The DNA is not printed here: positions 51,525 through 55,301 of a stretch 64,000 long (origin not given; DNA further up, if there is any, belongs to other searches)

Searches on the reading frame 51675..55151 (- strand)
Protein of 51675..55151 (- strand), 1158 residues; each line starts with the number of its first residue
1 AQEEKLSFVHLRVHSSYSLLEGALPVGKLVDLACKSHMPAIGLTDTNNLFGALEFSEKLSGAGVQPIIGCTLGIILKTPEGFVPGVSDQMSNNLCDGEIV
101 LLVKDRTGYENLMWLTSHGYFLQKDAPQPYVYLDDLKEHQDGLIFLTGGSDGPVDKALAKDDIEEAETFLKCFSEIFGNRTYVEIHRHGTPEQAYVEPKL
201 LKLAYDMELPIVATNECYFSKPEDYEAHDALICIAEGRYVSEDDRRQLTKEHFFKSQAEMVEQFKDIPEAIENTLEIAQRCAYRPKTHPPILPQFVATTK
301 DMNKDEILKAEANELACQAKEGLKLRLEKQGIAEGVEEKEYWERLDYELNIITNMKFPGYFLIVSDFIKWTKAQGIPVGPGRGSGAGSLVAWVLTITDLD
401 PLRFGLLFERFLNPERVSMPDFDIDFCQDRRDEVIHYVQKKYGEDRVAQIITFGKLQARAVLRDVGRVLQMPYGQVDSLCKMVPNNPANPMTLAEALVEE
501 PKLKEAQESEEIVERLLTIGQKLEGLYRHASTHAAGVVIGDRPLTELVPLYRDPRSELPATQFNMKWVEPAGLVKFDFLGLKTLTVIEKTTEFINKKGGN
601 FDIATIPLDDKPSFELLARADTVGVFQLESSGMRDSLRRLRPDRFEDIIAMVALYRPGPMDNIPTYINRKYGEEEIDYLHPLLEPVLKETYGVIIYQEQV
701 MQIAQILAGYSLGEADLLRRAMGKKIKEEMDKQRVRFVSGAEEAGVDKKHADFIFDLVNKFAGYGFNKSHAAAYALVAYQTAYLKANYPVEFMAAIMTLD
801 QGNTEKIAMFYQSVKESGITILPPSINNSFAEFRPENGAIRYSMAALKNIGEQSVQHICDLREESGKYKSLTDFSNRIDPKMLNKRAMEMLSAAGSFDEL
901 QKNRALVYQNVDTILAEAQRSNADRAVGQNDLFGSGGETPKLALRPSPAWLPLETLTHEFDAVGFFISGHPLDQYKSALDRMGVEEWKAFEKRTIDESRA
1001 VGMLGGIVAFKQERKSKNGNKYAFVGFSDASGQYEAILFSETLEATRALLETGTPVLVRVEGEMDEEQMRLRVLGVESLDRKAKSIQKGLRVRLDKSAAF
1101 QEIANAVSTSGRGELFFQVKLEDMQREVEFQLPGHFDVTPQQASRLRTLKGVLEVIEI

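Call 60: search_protein_families(library=ncbifam, proteins=[window:51675-55151:-], max_evalue=1e-10)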
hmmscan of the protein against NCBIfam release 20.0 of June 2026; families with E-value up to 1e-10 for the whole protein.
window:51675-55151:- (1158 aa): 13 families
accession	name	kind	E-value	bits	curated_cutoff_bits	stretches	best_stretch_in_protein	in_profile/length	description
NF004226.0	PRK05673.1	equivalog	0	1493.9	1002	1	6-1148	4-1136/1146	DNA polymerase III subunit alpha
TIGR00594.1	polc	superfamily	0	1249.5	434.35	1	8-1039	1-1022/1022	DNA polymerase III subunit alpha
NF005298.0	PRK06826.1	equivalog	0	1161.3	1260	1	6-1124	3-1117/1151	DNA polymerase III subunit alpha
NF005617.0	PRK07374.1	equivalog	5.7e-284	945.2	1653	1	6-1080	1-1081/1170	DNA polymerase III subunit alpha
NF005377.0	PRK06920.1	equivalog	5.1e-283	941.8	1806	1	6-1143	1-1090/1108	DNA polymerase III subunit alpha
NF007079.0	PRK09532.1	equivalog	2e-201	671.5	1525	1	6-768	1-778/876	DNA polymerase III subunit alpha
NF005516.0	PRK07135.1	equivalog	3.3e-201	671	1084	1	257-931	181-842/974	DNA polymerase III DnaE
NF004225.0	PRK05672.1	subfamily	5.4e-184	614.1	939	1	6-1080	4-1030/1047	error-prone DNA polymerase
NF005582.0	PRK07279.1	equivalog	4.4e-182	607.6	1279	1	190-1107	129-986/1033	DNA polymerase III subunit alpha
NF004550.0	PRK05898.1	equivalog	1.7e-181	605.8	1182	1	211-920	137-829/971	DNA polymerase III subunit alpha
NF005616.0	PRK07373.1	equivalog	4.9e-69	233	646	1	745-1080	19-361/449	DNA polymerase III subunit alpha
NF001688.0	PRK00448.1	equivalog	1.2e-38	132.4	873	1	97-402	615-913/1445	PolC-type DNA polymerase III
TIGR01405.1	polC_Gram_pos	equivalog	1.4e-34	119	1043.45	1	95-402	379-678/1211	DNA polymerase III subunit alpha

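Call 61: find_homologous_proteins(query=window:51675-55151:-, max_evalue=1e-100)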
Query window:51675-55151:- (1158 aa): 7999 proteins with E <= 1e-100 among 8000 candidates; the best 120 are listed.
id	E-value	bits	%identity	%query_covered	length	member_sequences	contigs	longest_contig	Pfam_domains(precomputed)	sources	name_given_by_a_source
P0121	0.0e+0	2635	100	100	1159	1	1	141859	PF02811.27,PF14579.13,PF17657.7,PF07733.19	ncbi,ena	-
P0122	0.0e+0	2113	79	100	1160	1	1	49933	PF02811.27,PF14579.13,PF01336.32,PF17657.7,PF07733.19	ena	-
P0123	0.0e+0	1959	73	100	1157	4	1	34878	PF02811.27,PF14579.13,PF01336.32,PF17657.7,PF07733.19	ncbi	ncbi:MAG: DNA polymerase III subunit alpha [Methyloligellaceae bacterium]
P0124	0.0e+0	1953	74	100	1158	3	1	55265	PF02811.27,PF14579.13,PF17657.7,PF07733.19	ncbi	-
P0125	0.0e+0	1848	70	100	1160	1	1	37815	PF02811.27,PF14579.13,PF17657.7,PF07733.19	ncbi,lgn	ncbi:MAG: DNA polymerase III subunit alpha [Pseudomonadota bacterium]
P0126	0.0e+0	1830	68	100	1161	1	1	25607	PF02811.27,PF14579.13,PF17657.7,PF07733.19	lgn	-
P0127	0.0e+0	1733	67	100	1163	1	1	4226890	PF02811.27,PF14579.13,PF17657.7,PF07733.19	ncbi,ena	-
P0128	0.0e+0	1674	64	99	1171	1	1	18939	PF02811.27,PF14579.13,PF01336.32,PF17657.7,PF07733.19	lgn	-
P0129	0.0e+0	1670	61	100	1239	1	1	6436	PF02811.27,PF14579.13,PF17657.7,PF07733.19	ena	-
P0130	0.0e+0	1658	63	99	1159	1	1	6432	PF02811.27,PF14579.13,PF17657.7,PF07733.19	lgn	-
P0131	0.0e+0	1647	63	99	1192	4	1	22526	PF02811.27,PF14579.13,PF01336.32,PF17657.7,PF07733.19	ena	-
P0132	0.0e+0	1636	63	100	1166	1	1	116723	PF02811.27,PF14579.13,PF17657.7,PF07733.19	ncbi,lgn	-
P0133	0.0e+0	1630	63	99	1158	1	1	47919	PF02811.27,PF14579.13,PF17657.7,PF07733.19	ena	-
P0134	0.0e+0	1628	63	99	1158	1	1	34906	PF02811.27,PF14579.13,PF17657.7,PF07733.19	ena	-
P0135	0.0e+0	1619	63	100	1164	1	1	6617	PF02811.27,PF14579.13,PF17657.7,PF07733.19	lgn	-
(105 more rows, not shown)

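Call 63: find_encoding_contigs(protein=P0121, flank=10000, max_places=4)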
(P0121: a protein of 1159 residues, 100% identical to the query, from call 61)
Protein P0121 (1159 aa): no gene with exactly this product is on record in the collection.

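Call 66: find_encoding_contigs(protein=P0242, flank=10000, max_places=5)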
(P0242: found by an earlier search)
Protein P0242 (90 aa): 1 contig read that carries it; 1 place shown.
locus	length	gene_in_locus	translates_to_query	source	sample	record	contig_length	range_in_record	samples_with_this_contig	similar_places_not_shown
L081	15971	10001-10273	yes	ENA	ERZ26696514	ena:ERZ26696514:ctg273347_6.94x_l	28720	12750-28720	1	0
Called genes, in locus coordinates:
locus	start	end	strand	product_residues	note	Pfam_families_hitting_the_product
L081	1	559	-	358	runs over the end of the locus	PF00180:Iso_dh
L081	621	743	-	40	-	-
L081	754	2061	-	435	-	PF06808:DctM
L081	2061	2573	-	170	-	PF04290:DctQ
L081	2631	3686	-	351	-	PF03480:DctP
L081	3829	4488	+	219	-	PF00392:GntR, PF07729:FCD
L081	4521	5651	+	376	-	PF00180:Iso_dh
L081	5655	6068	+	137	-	PF02142:MGS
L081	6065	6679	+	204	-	PF07005:SBD_N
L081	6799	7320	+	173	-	PF17042:NBD_C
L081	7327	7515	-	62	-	-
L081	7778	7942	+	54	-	-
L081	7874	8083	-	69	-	-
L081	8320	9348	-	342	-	PF17761:DUF1016_N, PF06250:YhcG_C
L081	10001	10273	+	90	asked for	-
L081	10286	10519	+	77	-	-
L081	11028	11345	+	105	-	-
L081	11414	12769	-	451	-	PF02518:HATPase_c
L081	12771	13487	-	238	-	PF00072:Response_reg, PF00486:Trans_reg_C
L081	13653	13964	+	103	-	-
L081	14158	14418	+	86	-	-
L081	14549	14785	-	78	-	-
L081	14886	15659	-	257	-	PF08220:HTH_DeoR, PF08279:HTH_11 (weak), PF00455:DeoRC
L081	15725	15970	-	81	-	?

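Call 75: search_protein_families(library=pfam, proteins=[L081:11013-11342:+], max_evalue=0.01)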
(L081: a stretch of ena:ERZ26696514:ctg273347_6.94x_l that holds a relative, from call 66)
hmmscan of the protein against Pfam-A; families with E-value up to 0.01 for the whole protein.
L081:11013-11342:+ (110 aa): 0 families
